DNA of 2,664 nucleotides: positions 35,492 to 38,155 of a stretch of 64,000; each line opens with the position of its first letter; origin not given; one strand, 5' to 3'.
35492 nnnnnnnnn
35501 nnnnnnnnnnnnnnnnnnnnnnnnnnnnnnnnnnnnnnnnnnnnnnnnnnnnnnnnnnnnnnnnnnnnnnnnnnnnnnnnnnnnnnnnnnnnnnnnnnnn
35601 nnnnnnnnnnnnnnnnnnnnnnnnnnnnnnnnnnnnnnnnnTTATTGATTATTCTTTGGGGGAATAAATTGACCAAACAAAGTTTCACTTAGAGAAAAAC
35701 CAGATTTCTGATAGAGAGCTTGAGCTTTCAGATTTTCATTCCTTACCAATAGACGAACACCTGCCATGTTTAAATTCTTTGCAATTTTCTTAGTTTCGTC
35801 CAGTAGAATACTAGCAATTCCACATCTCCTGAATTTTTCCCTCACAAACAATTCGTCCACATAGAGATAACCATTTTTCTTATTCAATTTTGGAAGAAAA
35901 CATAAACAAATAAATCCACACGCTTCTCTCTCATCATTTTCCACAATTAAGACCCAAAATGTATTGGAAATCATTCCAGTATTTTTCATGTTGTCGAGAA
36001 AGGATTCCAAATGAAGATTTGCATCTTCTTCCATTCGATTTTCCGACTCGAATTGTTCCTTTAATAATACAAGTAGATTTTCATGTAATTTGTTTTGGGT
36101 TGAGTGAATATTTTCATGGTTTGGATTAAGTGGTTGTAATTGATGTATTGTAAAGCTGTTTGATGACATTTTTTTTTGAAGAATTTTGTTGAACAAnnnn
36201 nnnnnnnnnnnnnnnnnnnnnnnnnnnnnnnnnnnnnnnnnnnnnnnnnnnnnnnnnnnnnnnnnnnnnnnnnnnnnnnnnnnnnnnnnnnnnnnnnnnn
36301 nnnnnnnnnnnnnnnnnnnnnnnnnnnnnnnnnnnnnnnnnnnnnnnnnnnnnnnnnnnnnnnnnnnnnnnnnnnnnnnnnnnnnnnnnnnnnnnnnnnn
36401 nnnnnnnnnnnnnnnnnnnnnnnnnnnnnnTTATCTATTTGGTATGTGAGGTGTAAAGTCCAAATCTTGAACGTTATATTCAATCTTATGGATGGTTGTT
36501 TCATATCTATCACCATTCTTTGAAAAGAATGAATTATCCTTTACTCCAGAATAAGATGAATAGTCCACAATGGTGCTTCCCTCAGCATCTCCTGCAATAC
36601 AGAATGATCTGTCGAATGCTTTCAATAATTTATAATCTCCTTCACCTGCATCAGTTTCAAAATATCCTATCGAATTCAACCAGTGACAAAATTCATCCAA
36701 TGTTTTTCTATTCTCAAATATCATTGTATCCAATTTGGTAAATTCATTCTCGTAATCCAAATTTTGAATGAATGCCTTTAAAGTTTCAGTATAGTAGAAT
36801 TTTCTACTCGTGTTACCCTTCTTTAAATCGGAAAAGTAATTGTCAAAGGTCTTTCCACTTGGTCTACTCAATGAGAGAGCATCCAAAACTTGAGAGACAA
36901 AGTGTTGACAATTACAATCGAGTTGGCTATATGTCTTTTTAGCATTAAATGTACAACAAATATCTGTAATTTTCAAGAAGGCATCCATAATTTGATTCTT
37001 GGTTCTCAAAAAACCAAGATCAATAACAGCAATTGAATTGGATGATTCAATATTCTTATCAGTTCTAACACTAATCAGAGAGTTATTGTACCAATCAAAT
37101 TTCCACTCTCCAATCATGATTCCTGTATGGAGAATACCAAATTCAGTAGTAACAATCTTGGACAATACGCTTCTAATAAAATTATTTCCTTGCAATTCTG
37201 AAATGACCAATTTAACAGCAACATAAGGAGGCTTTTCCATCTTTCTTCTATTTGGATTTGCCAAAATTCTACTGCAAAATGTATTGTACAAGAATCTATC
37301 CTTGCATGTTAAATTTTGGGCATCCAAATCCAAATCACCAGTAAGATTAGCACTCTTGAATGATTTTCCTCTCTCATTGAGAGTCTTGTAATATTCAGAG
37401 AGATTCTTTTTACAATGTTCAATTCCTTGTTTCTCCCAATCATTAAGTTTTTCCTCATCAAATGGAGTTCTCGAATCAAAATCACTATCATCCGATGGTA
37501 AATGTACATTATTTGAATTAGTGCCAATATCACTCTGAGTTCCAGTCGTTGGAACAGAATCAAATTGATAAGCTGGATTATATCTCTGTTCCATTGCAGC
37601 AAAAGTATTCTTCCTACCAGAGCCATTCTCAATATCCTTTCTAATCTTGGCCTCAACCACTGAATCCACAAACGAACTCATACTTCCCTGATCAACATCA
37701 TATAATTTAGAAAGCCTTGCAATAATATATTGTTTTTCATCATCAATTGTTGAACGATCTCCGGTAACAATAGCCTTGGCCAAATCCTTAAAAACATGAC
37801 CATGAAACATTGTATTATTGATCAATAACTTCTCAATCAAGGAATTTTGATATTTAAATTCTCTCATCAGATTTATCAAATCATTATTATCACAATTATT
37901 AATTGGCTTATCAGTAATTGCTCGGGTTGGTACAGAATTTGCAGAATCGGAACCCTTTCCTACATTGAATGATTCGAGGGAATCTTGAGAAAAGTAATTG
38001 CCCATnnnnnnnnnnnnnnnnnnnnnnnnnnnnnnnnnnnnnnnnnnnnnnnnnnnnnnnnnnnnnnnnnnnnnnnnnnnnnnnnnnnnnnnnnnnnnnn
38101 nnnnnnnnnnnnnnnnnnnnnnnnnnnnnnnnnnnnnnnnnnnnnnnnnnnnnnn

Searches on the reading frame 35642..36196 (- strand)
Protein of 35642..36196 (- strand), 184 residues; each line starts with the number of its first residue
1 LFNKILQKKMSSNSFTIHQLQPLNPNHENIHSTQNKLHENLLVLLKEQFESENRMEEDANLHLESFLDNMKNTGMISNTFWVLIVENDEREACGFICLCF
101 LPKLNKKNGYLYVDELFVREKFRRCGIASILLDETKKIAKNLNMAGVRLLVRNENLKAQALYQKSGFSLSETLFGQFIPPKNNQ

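Call 3: search_protein_families(library=pfam, proteins=[window:35642-36196:-], max_evalue=1)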
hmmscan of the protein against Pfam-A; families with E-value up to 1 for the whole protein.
window:35642-36196:- (184 aa): 9 families
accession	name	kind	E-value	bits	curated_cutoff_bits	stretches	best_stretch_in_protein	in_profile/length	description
PF00583.31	Acetyltransf_1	-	3.6e-15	56.7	20.7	1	76-167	31-116/116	Acetyltransferase (GNAT) family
PF13508.13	Acetyltransf_7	-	2.2e-11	44.4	27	1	80-168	5-83/84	Acetyltransferase (GNAT) domain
PF13673.13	Acetyltransf_10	-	2.4e-08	34.4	23.6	1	64-168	14-108/128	Acetyltransferase (GNAT) domain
PF08445.16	FR47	-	0.00027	21.3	22.1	1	108-170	21-80/86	FR47-like protein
PF13302.13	Acetyltransf_3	-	0.0071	17.5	25.4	1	65-167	39-137/138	Acetyltransferase (GNAT) domain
PF13880.12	Acetyltransf_13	-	0.014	15.6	22.8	1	113-136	7-30/69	ESCO1/2 acetyl-transferase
PF12568.14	PanZ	-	0.028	14.4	22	1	108-142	59-93/128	Acetyltransferase (GNAT) domain, PanZ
PF03216.18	Rhabdo_ncap_2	-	0.028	14.3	25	1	27-97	126-194/293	Rhabdovirus nucleoprotein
PF15466.11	DUF4635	-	0.039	13.9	27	1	7-70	64-123/134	Domain of unknown function (DUF4635)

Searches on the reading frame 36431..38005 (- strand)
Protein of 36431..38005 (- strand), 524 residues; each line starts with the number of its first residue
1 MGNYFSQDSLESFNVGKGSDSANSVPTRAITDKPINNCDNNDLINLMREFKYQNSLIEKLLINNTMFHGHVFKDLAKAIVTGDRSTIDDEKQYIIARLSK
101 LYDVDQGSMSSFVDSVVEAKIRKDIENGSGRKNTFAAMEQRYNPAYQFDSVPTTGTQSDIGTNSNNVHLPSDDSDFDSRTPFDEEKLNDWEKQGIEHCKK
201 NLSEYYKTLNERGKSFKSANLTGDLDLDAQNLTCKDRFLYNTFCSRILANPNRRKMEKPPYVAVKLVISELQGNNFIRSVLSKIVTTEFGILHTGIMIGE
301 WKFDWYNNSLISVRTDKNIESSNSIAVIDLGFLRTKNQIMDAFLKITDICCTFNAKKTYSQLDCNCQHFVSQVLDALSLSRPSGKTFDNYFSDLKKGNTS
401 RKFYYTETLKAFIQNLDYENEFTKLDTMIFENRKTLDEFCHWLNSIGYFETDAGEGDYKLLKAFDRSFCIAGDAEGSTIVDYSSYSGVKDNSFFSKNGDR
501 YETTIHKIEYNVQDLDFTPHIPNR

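Call 16: search_protein_families(library=pfam, proteins=[window:36431-38005:-], max_evalue=0.001)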
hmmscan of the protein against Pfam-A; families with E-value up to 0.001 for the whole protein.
window:36431-38005:- (524 aa): 1 family
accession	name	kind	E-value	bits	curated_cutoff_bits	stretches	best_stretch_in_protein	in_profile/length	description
PF05903.20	Peptidase_C97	-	0.00075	19.8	29.2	0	264-378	3-122/151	PPPDE putative peptidase domain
